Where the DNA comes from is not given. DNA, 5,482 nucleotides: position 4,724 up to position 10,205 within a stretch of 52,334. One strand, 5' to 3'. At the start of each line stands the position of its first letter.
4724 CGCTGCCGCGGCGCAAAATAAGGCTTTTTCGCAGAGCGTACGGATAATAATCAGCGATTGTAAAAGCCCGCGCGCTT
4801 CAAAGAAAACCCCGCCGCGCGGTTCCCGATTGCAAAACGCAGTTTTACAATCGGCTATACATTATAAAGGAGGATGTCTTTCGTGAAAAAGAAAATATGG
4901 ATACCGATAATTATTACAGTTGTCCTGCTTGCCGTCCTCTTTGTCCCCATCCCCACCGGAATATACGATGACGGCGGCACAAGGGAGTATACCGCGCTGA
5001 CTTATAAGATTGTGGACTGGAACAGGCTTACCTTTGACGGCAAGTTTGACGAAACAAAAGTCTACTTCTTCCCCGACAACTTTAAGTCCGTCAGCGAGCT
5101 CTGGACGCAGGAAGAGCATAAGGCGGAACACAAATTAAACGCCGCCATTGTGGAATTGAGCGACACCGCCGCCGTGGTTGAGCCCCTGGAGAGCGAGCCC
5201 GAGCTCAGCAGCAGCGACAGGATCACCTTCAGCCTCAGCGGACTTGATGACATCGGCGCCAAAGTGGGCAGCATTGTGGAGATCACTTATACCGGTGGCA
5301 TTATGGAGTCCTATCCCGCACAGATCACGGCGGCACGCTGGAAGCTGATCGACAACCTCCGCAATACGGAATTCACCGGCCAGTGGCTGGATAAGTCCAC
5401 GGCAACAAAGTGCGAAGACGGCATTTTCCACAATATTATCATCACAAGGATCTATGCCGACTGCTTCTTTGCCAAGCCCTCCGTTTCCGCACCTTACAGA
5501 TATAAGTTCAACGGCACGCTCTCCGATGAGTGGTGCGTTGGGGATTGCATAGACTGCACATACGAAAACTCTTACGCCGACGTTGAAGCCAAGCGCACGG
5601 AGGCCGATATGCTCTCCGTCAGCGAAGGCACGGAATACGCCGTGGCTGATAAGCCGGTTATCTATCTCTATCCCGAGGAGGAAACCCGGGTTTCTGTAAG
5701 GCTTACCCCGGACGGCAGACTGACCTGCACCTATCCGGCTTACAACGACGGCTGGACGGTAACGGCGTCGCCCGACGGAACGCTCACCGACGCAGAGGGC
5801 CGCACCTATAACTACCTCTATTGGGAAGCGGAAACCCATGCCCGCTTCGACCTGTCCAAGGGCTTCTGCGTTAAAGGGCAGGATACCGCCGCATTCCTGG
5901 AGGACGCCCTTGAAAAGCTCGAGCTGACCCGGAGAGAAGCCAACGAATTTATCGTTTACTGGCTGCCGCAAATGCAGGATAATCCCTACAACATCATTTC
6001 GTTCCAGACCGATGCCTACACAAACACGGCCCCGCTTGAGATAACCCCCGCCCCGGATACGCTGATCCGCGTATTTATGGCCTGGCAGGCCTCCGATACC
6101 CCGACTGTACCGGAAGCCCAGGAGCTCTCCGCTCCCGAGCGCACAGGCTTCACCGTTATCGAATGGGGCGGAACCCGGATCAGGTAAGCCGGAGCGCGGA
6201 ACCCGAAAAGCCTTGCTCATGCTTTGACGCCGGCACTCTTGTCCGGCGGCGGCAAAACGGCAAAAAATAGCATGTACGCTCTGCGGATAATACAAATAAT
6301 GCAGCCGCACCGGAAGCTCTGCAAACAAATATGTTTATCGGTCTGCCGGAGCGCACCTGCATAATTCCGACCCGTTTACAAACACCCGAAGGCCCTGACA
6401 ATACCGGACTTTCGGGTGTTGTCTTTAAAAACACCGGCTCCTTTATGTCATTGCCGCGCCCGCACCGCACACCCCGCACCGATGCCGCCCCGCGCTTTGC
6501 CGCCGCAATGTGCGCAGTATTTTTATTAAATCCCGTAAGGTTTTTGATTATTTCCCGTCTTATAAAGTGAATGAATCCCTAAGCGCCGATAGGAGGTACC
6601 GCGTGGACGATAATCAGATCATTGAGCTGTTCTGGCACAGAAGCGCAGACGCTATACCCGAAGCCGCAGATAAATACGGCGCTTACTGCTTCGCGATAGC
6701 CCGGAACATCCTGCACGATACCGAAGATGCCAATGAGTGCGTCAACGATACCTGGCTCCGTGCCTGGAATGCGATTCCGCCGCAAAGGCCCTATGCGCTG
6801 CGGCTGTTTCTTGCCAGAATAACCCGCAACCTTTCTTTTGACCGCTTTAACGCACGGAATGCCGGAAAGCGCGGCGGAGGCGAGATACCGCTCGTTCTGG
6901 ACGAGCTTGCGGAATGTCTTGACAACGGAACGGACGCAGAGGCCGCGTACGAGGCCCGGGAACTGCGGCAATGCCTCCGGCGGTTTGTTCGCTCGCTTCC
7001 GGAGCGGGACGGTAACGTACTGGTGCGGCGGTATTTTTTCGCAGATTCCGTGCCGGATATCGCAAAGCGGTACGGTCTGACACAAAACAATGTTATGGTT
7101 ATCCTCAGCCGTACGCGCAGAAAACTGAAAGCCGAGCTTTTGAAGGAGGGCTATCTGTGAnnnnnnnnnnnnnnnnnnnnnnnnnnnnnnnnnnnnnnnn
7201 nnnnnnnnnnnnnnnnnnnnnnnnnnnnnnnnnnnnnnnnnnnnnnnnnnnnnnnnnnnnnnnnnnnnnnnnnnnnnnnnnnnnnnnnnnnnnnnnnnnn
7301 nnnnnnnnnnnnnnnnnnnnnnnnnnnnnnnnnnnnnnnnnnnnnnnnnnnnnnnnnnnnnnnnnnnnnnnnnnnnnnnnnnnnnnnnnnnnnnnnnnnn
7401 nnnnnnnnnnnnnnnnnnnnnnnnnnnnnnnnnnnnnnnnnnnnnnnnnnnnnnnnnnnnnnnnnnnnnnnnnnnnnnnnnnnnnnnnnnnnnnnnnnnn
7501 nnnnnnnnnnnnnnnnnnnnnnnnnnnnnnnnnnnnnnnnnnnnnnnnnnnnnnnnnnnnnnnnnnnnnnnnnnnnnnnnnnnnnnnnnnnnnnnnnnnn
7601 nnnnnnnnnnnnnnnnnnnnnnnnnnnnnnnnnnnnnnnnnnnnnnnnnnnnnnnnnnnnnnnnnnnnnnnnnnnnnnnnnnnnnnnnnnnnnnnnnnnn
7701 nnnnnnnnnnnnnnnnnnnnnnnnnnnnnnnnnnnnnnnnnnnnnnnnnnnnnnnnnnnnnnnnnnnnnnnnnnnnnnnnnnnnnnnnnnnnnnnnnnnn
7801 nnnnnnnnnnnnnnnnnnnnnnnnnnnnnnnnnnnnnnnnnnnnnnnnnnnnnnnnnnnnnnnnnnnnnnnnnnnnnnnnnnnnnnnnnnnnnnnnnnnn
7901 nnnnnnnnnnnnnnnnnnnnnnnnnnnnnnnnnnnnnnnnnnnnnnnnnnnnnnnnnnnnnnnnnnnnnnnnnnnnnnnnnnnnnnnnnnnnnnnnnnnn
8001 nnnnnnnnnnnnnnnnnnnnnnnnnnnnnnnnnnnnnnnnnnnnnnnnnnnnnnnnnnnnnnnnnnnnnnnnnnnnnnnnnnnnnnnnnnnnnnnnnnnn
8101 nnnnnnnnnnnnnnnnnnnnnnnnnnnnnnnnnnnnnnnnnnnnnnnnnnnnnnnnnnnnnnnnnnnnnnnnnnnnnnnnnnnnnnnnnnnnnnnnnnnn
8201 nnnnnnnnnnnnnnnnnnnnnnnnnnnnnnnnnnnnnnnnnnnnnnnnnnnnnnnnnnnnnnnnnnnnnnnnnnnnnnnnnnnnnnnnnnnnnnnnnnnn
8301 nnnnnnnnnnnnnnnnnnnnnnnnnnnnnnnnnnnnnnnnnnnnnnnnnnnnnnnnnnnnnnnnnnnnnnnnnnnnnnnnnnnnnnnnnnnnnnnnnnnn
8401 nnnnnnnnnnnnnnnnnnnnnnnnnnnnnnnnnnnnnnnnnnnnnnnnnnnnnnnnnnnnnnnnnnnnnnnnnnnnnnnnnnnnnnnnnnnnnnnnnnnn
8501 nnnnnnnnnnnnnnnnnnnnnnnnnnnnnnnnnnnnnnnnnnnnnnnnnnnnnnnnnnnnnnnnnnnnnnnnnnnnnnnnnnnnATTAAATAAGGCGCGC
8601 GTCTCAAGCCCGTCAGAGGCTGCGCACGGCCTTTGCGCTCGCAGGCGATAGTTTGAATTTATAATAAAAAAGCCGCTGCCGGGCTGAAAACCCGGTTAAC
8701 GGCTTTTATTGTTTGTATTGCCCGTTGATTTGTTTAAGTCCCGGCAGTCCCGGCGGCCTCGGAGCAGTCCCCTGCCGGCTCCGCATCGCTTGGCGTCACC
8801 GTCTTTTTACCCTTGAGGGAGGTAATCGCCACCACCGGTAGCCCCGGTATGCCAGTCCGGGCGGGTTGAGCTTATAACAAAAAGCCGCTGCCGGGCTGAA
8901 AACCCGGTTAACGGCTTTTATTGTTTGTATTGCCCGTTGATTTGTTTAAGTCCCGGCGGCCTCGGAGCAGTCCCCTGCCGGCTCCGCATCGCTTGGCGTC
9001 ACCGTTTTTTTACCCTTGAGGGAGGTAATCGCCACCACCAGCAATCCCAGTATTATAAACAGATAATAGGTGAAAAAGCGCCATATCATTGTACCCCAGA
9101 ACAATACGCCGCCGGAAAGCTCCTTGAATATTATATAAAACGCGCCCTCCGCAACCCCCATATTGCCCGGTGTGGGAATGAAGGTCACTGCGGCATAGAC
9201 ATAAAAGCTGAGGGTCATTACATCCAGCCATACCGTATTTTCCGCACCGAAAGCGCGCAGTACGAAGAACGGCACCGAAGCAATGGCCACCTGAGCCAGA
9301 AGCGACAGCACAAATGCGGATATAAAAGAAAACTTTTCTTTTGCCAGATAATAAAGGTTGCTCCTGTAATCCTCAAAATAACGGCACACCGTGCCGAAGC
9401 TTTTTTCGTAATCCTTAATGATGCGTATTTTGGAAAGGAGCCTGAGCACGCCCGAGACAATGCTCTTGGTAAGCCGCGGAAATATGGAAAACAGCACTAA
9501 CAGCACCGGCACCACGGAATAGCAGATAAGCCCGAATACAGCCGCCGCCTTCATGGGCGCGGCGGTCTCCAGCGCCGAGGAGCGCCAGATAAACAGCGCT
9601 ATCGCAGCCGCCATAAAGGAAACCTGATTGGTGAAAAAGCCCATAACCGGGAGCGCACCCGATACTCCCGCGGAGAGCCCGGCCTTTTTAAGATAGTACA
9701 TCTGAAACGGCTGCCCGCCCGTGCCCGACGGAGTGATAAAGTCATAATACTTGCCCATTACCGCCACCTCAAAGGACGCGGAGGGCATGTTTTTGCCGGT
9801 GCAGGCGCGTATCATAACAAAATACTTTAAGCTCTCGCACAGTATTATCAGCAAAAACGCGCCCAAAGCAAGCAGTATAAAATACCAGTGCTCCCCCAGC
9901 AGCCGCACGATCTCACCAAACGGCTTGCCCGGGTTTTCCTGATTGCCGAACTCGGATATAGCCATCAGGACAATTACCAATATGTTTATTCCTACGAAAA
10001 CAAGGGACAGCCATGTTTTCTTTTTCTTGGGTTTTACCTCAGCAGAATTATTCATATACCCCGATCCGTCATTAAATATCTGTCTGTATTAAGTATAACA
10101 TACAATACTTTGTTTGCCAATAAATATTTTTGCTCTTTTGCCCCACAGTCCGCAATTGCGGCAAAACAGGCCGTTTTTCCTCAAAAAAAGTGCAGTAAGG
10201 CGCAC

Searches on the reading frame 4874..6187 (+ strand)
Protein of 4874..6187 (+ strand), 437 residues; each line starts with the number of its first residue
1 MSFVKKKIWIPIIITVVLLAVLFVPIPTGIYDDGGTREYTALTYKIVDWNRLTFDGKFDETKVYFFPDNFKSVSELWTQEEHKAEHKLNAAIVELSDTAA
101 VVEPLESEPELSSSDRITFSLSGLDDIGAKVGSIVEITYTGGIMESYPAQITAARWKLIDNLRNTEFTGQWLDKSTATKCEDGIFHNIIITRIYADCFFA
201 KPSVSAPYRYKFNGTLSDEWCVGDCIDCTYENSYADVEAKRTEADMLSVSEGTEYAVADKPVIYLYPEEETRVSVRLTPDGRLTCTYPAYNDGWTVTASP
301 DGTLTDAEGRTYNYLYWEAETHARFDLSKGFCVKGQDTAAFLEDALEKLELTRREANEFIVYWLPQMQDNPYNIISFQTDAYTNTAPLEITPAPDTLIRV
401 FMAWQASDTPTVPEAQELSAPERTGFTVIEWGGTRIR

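Call 34: search_protein_families(library=pfam, proteins=[window:4874-6187:+])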
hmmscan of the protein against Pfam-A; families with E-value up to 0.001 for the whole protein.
window:4874-6187:+ (437 aa): 1 family
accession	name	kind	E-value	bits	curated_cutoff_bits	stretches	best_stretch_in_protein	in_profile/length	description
PF11518.13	DUF3221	-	0.00033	21.3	26.4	0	128-159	50-81/82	Protein of unknown function (DUF3221)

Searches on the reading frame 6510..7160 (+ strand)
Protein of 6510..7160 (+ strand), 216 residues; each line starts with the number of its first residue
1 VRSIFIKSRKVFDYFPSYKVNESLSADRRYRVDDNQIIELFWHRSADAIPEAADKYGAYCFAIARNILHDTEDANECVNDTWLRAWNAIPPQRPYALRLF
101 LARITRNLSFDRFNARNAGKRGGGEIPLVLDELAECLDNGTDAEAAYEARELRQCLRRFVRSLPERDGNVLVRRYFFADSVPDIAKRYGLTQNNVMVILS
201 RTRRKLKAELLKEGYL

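Call 34: search_protein_families(library=pfam, proteins=[window:6510-7160:+])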
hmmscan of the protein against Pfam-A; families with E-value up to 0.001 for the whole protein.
window:6510-7160:+ (216 aa): 4 families
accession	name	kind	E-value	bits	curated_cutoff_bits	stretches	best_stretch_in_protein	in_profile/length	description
PF04542.20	Sigma70_r2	-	5.5e-10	39.3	24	1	58-116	7-68/71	Sigma-70 region 2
PF08281.18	Sigma70_r4_2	-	1.5e-07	31.4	25.7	1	153-206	1-54/54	Sigma-70, region 4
PF04545.22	Sigma70_r4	-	6.9e-07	29.1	24.1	1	162-207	4-49/50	Sigma-70, region 4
PF07638.17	Sigma70_ECF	-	0.00079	19.8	21.1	1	101-210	79-183/185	ECF sigma factor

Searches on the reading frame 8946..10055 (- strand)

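Call 34: search_protein_families(library=pfam, proteins=[window:8946-10055:-])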
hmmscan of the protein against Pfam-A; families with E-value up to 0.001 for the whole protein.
window:8946-10055:- (369 aa): 1 family
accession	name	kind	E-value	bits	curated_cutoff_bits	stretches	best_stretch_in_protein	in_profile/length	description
PF03706.18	LPG_synthase_TM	-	3.1e-33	116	33.4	1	48-337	26-302/302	Lysylphosphatidylglycerol synthase TM region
